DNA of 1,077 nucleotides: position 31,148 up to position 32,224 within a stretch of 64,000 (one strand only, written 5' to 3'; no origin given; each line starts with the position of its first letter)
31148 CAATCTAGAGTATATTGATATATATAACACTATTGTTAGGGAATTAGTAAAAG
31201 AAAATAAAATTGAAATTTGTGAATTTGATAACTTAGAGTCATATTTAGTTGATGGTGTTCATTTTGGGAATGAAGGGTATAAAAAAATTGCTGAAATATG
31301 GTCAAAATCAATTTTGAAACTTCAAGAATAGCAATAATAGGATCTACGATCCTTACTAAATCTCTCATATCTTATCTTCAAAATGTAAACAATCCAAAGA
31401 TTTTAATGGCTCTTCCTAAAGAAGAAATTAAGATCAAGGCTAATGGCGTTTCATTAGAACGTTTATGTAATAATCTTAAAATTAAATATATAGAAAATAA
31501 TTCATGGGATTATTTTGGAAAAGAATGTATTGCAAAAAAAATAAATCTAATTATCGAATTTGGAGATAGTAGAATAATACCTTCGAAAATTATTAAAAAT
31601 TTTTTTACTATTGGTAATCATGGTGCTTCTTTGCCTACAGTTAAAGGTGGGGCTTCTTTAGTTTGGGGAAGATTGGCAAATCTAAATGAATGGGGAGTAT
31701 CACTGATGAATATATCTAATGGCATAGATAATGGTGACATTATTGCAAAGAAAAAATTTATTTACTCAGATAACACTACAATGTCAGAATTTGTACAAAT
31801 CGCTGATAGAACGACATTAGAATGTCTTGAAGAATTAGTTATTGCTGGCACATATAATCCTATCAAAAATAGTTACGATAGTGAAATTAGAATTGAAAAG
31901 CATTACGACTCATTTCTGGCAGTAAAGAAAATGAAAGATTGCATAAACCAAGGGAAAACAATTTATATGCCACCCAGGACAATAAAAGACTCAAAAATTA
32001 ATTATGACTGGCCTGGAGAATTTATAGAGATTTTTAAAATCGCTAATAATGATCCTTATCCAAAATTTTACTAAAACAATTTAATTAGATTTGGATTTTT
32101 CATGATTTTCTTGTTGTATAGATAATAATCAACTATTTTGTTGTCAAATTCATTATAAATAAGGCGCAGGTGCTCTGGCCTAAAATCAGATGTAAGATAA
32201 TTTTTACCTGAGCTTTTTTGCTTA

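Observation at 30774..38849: Sps/Pse-like nonulosonate module that lacks an acetyltransferase but has two formyltransferase-fold genes, a peptidase-fold protein and a PhyH dioxygenase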

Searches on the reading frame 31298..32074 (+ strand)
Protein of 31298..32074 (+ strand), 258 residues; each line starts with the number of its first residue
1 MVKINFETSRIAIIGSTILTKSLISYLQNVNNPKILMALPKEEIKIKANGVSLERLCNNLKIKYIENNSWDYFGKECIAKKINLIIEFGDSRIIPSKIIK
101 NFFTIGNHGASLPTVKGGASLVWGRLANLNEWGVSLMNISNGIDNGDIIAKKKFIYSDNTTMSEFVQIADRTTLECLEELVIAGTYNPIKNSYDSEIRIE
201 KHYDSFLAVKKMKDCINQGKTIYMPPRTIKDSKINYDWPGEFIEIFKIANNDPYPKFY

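Call 3: search_protein_families(library=pfam, proteins=[window:31298-32074:+], max_evalue=0.01)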
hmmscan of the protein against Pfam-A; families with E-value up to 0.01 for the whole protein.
window:31298-32074:+ (258 aa): 1 family
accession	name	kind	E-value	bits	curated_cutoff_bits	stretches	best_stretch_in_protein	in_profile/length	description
PF00551.24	Formyl_trans_N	-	2.9e-05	24.3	26.1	1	80-161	78-161/181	Formyl transferase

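Call 4: search_protein_families(library=ncbifam, proteins=[window:31298-32074:+], max_evalue=0.01)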
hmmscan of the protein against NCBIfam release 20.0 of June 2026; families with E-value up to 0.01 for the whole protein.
window:31298-32074:+ (258 aa): 4 families
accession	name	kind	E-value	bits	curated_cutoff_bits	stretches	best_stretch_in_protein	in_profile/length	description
TIGR00460.1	fmt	equivalog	2e-08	33.7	201.5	1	58-179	56-183/315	methionyl-tRNA formyltransferase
NF005414.0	PRK06988.1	equivalog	4.1e-05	22.7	316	1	55-191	49-192/311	formyltransferase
NF005998.1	PRK08125.1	equivalog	0.00028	19.4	777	1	105-178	101-174/649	bifunctional UDP-4-amino-4-deoxy-L-arabinose formyltransferase/UDP-glucuronic acid oxidase ArnA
NF005755.0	PRK07579.1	equivalog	0.0021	17.9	238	1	77-206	61-192/245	dTDP-4-amino-4,6-dideoxyglucose formyltransferase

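Call 29: search_solved_structures(query=window:31298-32074:+, max_evalue=0.01, show_alignments=2)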
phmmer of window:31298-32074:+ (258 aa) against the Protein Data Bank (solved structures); distinct sequences matched with E-value up to 0.01: 14.
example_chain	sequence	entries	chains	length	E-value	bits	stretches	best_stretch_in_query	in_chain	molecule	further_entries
4xd1_A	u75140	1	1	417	1.1e-06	31.3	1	82-192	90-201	TDP-3-aminoquinovose-N-formyltransferase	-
4xcz_A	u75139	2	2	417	1.1e-06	31.3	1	82-192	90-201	TDP-3-aminoquinovose-N-formyltransferase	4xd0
3tqq_A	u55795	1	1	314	1.1e-06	31.2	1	77-165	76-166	Methionyl-tRNA formyltransferase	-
6ci2_A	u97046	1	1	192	4.5e-06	29.3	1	75-167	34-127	formyltransferase PseJ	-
6ci4_A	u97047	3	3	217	6.4e-06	28.8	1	75-166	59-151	formyltransferase PseJ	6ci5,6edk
4iqf_A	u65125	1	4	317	6.6e-06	28.7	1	76-197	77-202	Methionyl-tRNA formyltransferase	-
3q0i_A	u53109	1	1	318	1e-05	28.1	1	45-190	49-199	Methionyl-tRNA formyltransferase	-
5cjj_A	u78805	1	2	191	0.00022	23.7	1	82-167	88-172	Phosphoribosylglycinamide formyltransferase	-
5uin_A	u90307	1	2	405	0.00025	23.5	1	82-165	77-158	Formyltransferase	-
5uij_A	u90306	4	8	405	0.00026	23.5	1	82-165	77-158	Formyltransferase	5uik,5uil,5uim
1zgh_A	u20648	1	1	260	0.002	20.5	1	91-154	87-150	Methionyl-tRNA formyltransferase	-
2bw0_A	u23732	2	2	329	0.0031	20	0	5-161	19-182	10-FORMYLTETRAHYDROFOLATE DEHYDROGENASE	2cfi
4lxq_A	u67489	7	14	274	0.0044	19.5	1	86-163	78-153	WlaRD, a sugar 3N-formyl transferase | WlaRD a sugar 3N formyltransferase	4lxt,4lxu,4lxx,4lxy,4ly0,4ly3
7n7a_A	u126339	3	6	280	0.0076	18.7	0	86-163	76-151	Formyl_trans_N domain-containing protein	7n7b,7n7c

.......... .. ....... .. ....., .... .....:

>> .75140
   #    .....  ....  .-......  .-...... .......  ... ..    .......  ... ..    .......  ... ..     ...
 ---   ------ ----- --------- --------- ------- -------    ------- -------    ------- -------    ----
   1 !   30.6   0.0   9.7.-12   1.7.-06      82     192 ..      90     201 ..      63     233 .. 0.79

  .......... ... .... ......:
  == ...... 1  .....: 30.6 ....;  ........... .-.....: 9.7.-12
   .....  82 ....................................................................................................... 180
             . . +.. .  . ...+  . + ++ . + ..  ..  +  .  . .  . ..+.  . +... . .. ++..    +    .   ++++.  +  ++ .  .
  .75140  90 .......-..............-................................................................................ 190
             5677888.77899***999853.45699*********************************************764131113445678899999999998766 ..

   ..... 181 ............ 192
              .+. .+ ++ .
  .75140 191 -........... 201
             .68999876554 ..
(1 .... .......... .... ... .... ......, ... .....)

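Call 45: find_homologous_proteins(query=window:31298-32074:+)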
Query window:31298-32074:+ (258 aa): 137 proteins with E <= 0.001 among 714 candidates; the best 120 are listed.
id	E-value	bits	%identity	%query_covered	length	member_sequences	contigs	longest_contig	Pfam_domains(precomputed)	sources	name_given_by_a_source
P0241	1.6e-168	576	100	100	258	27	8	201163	-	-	-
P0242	9.7e-86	305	56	100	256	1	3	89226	-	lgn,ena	-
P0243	1.5e-84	301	56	100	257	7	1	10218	-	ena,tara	tara:strand:- start:1158 stop:1931 length:774 start_codon:yes stop_codon:yes gene_type:complete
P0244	1.4e-83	298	53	100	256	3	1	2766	-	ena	-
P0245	7.2e-75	269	50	100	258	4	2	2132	PF00551.25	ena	-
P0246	1.2e-63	233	45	96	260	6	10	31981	PF00551.25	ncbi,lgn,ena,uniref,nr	ncbi:MAG: hypothetical protein CL554_20195 [Algoriphagus sp.]|uniref:formyltransferase family protei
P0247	7.5e-62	227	44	100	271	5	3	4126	PF00551.25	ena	-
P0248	1.1e-60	223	44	98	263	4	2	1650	PF00551.25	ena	-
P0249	1.6e-60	222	44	98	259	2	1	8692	-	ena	-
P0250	2.2e-60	222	43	97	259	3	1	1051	PF00551.25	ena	-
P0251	3.2e-60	221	45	97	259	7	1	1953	PF00551.25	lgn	-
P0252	1.6e-59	219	45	96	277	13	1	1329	PF00551.25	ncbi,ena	-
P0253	1.7e-59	219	45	97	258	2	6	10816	PF00551.25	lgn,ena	-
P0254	2.2e-59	219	44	96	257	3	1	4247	PF00551.25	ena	-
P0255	3.6e-59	218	44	100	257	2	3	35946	PF00551.25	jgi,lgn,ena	-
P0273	2.0e-56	209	42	97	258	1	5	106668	PF00551.25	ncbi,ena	-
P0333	4.1e-50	188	42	95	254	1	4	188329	PF00551.25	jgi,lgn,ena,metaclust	metaclust:\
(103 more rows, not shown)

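Call 46: find_encoding_contigs(protein=P0273, flank=9000, max_places=1)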
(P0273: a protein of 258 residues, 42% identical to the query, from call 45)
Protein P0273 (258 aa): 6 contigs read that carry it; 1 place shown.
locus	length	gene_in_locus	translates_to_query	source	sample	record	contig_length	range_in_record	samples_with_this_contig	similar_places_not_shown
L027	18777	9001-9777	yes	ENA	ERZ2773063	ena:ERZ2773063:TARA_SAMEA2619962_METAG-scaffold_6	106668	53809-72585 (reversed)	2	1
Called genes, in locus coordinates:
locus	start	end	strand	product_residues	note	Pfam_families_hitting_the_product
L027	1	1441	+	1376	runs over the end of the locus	-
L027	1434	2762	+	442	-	PF13638:PIN_4, PF02562:PhoH, PF13604:AAA_30 (faint)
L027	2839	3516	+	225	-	-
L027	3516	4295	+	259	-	PF12705:PDDEXK_1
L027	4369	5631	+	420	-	PF20706:GT4-conflict, PF00534:Glycos_transf_1, PF13692:Glyco_trans_1_4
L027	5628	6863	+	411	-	PF00534:Glycos_transf_1 (weak)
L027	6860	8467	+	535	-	-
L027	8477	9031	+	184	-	PF00657:Lipase_GDSL, PF13472:Lipase_GDSL_2, PF03629:SASA (weak)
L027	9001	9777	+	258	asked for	PF00551:Formyl_trans_N (weak)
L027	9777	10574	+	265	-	-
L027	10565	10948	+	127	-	PF00583:Acetyltransf_1, PF13508:Acetyltransf_7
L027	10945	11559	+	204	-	PF01041:DegT_DnrJ_EryC1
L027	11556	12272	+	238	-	-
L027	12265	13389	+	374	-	PF13489:Methyltransf_23, PF08484:Methyltransf_14 (weak)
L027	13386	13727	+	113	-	PF01050:MannoseP_isomer, PF07883:Cupin_2, PF02311:AraC_binding (weak)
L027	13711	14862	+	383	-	PF04055:Radical_SAM, PF13186:SPASM (weak)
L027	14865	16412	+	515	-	PF01636:APH (weak)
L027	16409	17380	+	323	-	-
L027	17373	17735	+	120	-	PF25109:HAD_PNKP (weak)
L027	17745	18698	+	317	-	PF01073:3Beta_HSD, PF01370:Epimerase, PF02719:Polysacc_synt_2 (weak), PF04321:RmlD_sub_bind, PF16363:GDP_Man_Dehyd, PF07993:NAD_binding_4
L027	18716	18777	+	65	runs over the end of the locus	-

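Call 47: find_encoding_contigs(protein=P0246, flank=9000, max_places=1)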
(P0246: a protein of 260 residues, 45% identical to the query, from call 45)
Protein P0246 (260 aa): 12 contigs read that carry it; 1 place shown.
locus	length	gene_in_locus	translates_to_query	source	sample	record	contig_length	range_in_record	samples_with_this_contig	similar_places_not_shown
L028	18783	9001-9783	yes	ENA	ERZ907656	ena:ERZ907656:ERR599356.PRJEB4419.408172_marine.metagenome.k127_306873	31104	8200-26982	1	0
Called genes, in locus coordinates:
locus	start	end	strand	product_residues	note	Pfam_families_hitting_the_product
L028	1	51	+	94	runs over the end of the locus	-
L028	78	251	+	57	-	-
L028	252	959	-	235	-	PF13365:Trypsin_2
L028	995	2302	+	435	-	PF13638:PIN_4, PF02562:PhoH, PF13604:AAA_30 (weak), PF13245:AAA_19 (weak)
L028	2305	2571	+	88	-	-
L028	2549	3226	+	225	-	-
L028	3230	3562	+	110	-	-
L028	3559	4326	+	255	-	PF10926:DUF2800 (weak), PF12705:PDDEXK_1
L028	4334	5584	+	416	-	PF00534:Glycos_transf_1, PF20706:GT4-conflict, PF13692:Glyco_trans_1_4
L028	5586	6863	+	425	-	PF00534:Glycos_transf_1, PF13692:Glyco_trans_1_4 (weak)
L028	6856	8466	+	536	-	-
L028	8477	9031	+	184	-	PF00657:Lipase_GDSL, PF13472:Lipase_GDSL_2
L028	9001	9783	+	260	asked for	PF00551:Formyl_trans_N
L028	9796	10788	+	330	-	PF02350:Epimerase_2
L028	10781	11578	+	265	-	-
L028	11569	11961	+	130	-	PF13302:Acetyltransf_3 (weak), PF00583:Acetyltransf_1, PF13673:Acetyltransf_10 (weak), PF13508:Acetyltransf_7, PF08445:FR47 (weak)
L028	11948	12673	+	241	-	PF05575:V_cholerae_RfbT (weak), PF05050:Methyltransf_21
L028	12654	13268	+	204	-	PF01041:DegT_DnrJ_EryC1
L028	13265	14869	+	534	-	PF02543:Carbam_trans_N, PF16861:Carbam_trans_C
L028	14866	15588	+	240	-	-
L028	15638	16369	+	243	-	PF00483:NTP_transferase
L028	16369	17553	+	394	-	PF00016:RuBisCO_large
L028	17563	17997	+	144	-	-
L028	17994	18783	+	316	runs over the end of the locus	PF01073:3Beta_HSD, PF01370:Epimerase, PF02719:Polysacc_synt_2 (faint), PF04321:RmlD_sub_bind, PF16363:GDP_Man_Dehyd, PF07993:NAD_binding_4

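Call 48: find_encoding_contigs(protein=P0333, flank=9000, max_places=1)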
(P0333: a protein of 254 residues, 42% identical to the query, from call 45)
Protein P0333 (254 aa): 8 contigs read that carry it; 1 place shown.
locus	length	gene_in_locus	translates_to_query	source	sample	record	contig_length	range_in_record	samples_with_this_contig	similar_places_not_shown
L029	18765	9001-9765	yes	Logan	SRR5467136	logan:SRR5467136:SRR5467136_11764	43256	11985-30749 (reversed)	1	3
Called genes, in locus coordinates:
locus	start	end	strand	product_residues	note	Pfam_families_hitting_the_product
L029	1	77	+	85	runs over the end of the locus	-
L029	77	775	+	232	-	PF07737:ATLF (faint)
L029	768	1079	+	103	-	-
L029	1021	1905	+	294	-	PF08696:Dna2 (weak), PF12705:PDDEXK_1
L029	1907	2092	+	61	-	-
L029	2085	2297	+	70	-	-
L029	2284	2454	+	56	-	-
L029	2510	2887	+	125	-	-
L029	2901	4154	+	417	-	PF00534:Glycos_transf_1, PF13692:Glyco_trans_1_4, PF20706:GT4-conflict (weak)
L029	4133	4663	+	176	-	-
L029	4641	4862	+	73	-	-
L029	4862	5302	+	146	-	-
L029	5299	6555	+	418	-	PF00534:Glycos_transf_1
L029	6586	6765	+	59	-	-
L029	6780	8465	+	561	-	PF00535:Glycos_transf_2 (weak)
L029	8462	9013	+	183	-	PF00657:Lipase_GDSL, PF13472:Lipase_GDSL_2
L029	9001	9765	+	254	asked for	PF00551:Formyl_trans_N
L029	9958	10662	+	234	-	-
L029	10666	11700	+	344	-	PF02350:Epimerase_2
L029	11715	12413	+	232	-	-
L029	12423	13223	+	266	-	-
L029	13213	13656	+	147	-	PF13302:Acetyltransf_3 (weak), PF00583:Acetyltransf_1, PF13508:Acetyltransf_7, PF08445:FR47 (weak)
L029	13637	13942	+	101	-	-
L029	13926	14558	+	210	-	PF01041:DegT_DnrJ_EryC1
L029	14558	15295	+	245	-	PF03269:DUF268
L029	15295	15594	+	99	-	-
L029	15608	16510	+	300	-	PF01531:Glyco_transf_11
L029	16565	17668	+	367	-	PF03446:NAD_binding_2 (weak), PF03721:UDPG_MGDP_dh_N, PF00984:UDPG_MGDP_dh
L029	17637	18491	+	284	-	PF13489:Methyltransf_23, PF01209:Ubie_methyltran (faint), PF02353:CMAS (weak), PF09445:Methyltransf_15 (weak), PF13847:Methyltransf_31, PF08241:Methyltransf_11, PF08242:Methyltransf_12, PF13649:Methyltransf_25, +1 more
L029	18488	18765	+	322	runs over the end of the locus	PF01073:3Beta_HSD, PF01370:Epimerase, PF02719:Polysacc_synt_2 (faint), PF13460:NAD_binding_10 (weak), PF16363:GDP_Man_Dehyd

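Call 66: predict_structure(alignment_id=A2)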
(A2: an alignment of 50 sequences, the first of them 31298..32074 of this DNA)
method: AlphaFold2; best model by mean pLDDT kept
length: 258 residues; sequences in the alignment: 50
mean_pLDDT: 96.5   pTM: 0.92
mean pLDDT of the five models: 96.5, 96.2, 95.9, 95.5, 95.4
residues with pLDDT >= 90: 247; 70-90: 10; 50-70: 1; < 50: 0
segments of 3 or more residues with pLDDT < 50: none
pLDDT, mean of each block of 10 residues (from residue 1): 95 98 98 98 95 98 98 98 96 94 98 96 98 97 94 98 98 98 95 85 98 97 96 98 98 96
secondary structure, 60 per line:
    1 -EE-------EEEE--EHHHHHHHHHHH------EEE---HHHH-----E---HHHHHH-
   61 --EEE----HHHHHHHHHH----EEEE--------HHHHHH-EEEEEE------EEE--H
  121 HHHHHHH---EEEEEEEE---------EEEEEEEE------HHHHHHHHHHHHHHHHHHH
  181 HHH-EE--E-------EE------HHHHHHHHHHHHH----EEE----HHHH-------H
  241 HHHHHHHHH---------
elements in order: E11-14 H18-28 E35-37 H41-44 H54-59 E63-65 H70-79 E84-87 H96-101 E103-108 E115-117 H120-127 E131-138 E148-155 H162-183 H205-217 E222-224 H229-232 H240-249

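Call 69: search_dna_similar(query=window:31298-32074:+, collection=phages, mode=protein, max_rows=15)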
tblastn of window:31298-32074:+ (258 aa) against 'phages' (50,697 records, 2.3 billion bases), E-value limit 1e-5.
No match.

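Call 70: fold_search(model_id=the predicted structure, library=pdb)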
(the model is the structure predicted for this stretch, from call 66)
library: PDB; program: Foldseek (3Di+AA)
matches with E <= 10: 1614; with E <= 0.001: 164
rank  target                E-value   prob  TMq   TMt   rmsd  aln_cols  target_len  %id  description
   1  2cfi                  1.9e-15  1.00  0.72  0.61   3.1       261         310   17  The hydrolase domain of human 10-FTHFD in complex with 6- formyltetrahydropterin (released 2006-03-14)
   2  5j63_C                3.8e-15  1.00  0.76  0.69   3.5       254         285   16  Crystal Structure of the N-terminal N-formyltransferase Domain (residues 1-306) of Escherichia coli Arna in Complex wi (released 2016-05-25)
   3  5j63_D                8.7e-15  1.00  0.75  0.65   3.6       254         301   16  Crystal Structure of the N-terminal N-formyltransferase Domain (residues 1-306) of Escherichia coli Arna in Complex wi (released 2016-05-25)
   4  2bln_A                9.8e-15  1.00  0.75  0.65   2.7       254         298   15  N-terminal formyltransferase domain of ArnA in complex with N-5- formyltetrahydrofolate and UMP (released 2005-04-08)
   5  5vyt_B                1.2e-14  1.00  0.74  0.76   3.3       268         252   15  Crystal structure of the WbkC N-formyltransferase (F142A variant) from Brucella melitensis (released 2017-07-05)
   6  5j63_A                1.4e-14  1.00  0.76  0.65   2.8       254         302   16  Crystal Structure of the N-terminal N-formyltransferase Domain (residues 1-306) of Escherichia coli Arna in Complex wi (released 2016-05-25)
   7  1s3i                  1.4e-14  1.00  0.71  0.60   3.4       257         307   18  Crystal structure of the N terminal hydrolase domain of 10-formyltetrahydrofolate dehydrogenase (released 2004-01-27)
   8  5j63_B                1.5e-14  1.00  0.75  0.65   2.9       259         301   16  Crystal Structure of the N-terminal N-formyltransferase Domain (residues 1-306) of Escherichia coli Arna in Complex wi (released 2016-05-25)
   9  3tqq                  1.7e-14  1.00  0.72  0.62   2.8       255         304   18  Structure of the methionyl-tRNA formyltransferase (fmt) from Coxiella burnetii (released 2011-09-28)
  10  4iqf_C                2.7e-14  1.00  0.72  0.60   3.4       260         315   14  Crystal Structure of Methyionyl-tRNA Formyltransferase from Bacillus anthracis (released 2013-01-23)
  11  1fmt_B                3.5e-14  1.00  0.71  0.61   3.5       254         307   16  METHIONYL-TRNAFMET FORMYLTRANSFERASE FROM ESCHERICHIA COLI (released 1998-01-28)
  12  2bw0                  3.7e-14  1.00  0.71  0.61   3.2       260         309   17  Crystal Structure of the hydrolase domain of Human 10-Formyltetrahydrofolate 2 dehydrogenase (released 2005-07-08)
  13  4qpc                  5.1e-14  1.00  0.72  0.61   3.1       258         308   17  Crystal structure of the hydrolase domain of 10-formyltetrahydrofolate dehydrogenase (Y200A) from zebrafish (released 2015-04-15)
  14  5vys_B                6.6e-14  1.00  0.73  0.77   3.3       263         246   15  Crystal structure of the WbkC N-formyltransferase (C47S variant) from Brucella melitensis (released 2017-07-05)
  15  1yrw                  7.5e-14  1.00  0.73  0.66   2.9       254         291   15  Crystal Structure of E.coli ArnA Transformylase Domain (released 2005-04-12)
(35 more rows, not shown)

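Call 71: find_related_loci(query=A2, collection=viral_contigs, flank=6000)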
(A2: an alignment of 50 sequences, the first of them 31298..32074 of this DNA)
Query A2 (258 aa) in viral_contigs; peptide patterns used: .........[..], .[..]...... (x = any residue, [..] = any of these).
32 stretches matched a pattern; 16 encode a relative of the query (tblastn E <= 1e-3); 16 distinct loci.
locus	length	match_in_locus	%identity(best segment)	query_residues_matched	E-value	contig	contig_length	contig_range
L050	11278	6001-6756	45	10-257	4e-64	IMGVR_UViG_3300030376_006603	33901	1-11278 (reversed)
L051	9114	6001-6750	43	9-257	2e-62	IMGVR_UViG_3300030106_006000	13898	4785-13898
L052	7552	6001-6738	42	10-258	1e-61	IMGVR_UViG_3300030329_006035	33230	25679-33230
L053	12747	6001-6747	43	9-257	6e-61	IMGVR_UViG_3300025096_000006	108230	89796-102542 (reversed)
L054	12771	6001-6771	40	1-258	1e-60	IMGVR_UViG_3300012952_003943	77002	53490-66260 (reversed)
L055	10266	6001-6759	42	9-257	1e-59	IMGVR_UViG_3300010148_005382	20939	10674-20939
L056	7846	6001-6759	42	9-257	5e-58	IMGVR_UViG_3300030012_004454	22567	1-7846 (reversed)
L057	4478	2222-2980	42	9-257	4e-58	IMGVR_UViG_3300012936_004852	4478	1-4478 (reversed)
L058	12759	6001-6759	38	4-258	1e-56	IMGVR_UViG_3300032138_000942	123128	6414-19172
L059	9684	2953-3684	42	10-255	3e-56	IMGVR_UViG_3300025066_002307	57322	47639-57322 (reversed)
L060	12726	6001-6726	39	12-257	7e-56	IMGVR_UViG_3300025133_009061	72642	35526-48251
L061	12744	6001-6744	42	10-257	7e-56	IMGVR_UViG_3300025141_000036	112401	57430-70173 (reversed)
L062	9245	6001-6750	35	6-258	1e-53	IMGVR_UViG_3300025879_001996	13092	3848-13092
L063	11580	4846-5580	39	10-258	2e-52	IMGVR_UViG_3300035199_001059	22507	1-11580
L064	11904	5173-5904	38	10-258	3e-52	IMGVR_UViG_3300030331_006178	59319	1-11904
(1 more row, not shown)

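Call 90: search_protein_families(library=phrogs, proteins=[L028:995-2302:+, L028:2549-3226:+, L028:3559-4326:+, L028:6856-8466:+, L028:8477-9031:+, L028:9001-9783:+, L028:10781-11578:+, L029:77-775:+, L029:1021-1905:+, L027:2839-3516:+], max_evalue=0.00001)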
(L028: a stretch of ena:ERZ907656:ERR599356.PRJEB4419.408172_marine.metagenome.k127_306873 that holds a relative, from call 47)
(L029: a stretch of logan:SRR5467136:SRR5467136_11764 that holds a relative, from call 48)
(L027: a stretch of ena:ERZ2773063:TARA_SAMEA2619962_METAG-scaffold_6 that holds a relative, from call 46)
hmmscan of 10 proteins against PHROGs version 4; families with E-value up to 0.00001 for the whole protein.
L028:995-2302:+ (435 aa): 3 families
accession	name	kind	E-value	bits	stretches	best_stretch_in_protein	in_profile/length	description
phrog_2765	-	other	4.6e-112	376.1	1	1-433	1-441/443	PhoH-like phosphate starvation-inducible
phrog_170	-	other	1.9e-63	215.8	1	192-425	41-267/323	PhoH-like phosphate starvation-inducible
phrog_32482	-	other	2.9e-12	47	1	277-421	424-563/589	PhoH-like phosphate starvation-inducible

L028:2549-3226:+ (225 aa): 0 families

L028:3559-4326:+ (255 aa): 6 families
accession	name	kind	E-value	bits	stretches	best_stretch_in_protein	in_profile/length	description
phrog_69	-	DNA, RNA and nucleotide metabolism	4.6e-25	89.6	1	2-248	87-316/501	exonuclease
phrog_1218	-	DNA, RNA and nucleotide metabolism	2.5e-15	57.6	1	4-215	9-226/364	exonuclease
phrog_298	-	DNA, RNA and nucleotide metabolism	3.7e-08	34.1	1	25-212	94-240/293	exonuclease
phrog_8097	-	DNA, RNA and nucleotide metabolism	7.1e-08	32.6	1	4-181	2-151/598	exonuclease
phrog_1870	-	DNA, RNA and nucleotide metabolism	1.3e-07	32.1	0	3-52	14-61/313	exonuclease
phrog_3953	-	DNA, RNA and nucleotide metabolism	2e-06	28.6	1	28-196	32-151/186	exonuclease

L028:6856-8466:+ (536 aa): 0 families

L028:8477-9031:+ (184 aa): 4 families
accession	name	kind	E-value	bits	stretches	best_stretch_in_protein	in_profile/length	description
phrog_6102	-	moron, auxiliary metabolic gene and host takeover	1.1e-15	58.3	1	5-115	32-148/442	lipase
phrog_14008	-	unknown function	1.7e-12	48.1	1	5-115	63-157/234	-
phrog_13362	-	unknown function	7.2e-10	38.6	1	6-112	510-612/820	-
phrog_8460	-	tail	1.5e-07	31.1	1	6-84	292-382/780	tail fiber protein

L028:9001-9783:+ (260 aa): 1 family
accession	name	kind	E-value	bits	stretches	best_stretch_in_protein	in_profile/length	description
phrog_9240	-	moron, auxiliary metabolic gene and host takeover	3.8e-07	31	1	72-161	62-153/199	cyanobacterial phosphoribosylglycinamide formyltransferase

L028:10781-11578:+ (265 aa): 0 families

L029:77-775:+ (232 aa): 0 families

L029:1021-1905:+ (294 aa): 5 families
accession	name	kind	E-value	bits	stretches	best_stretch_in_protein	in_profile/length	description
phrog_69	-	DNA, RNA and nucleotide metabolism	8.6e-26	92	1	6-288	86-321/501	exonuclease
phrog_1218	-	DNA, RNA and nucleotide metabolism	2e-19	71.1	1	2-212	2-181/364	exonuclease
phrog_1706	-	DNA, RNA and nucleotide metabolism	6.3e-09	36.7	1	21-288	58-240/293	CRISPR/Cas system associated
phrog_8097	-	DNA, RNA and nucleotide metabolism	7.1e-09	35.9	0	166-244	102-172/598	exonuclease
phrog_1870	-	DNA, RNA and nucleotide metabolism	2.6e-08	34.5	0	9-58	15-63/313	exonuclease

L027:2839-3516:+ (225 aa): 0 families
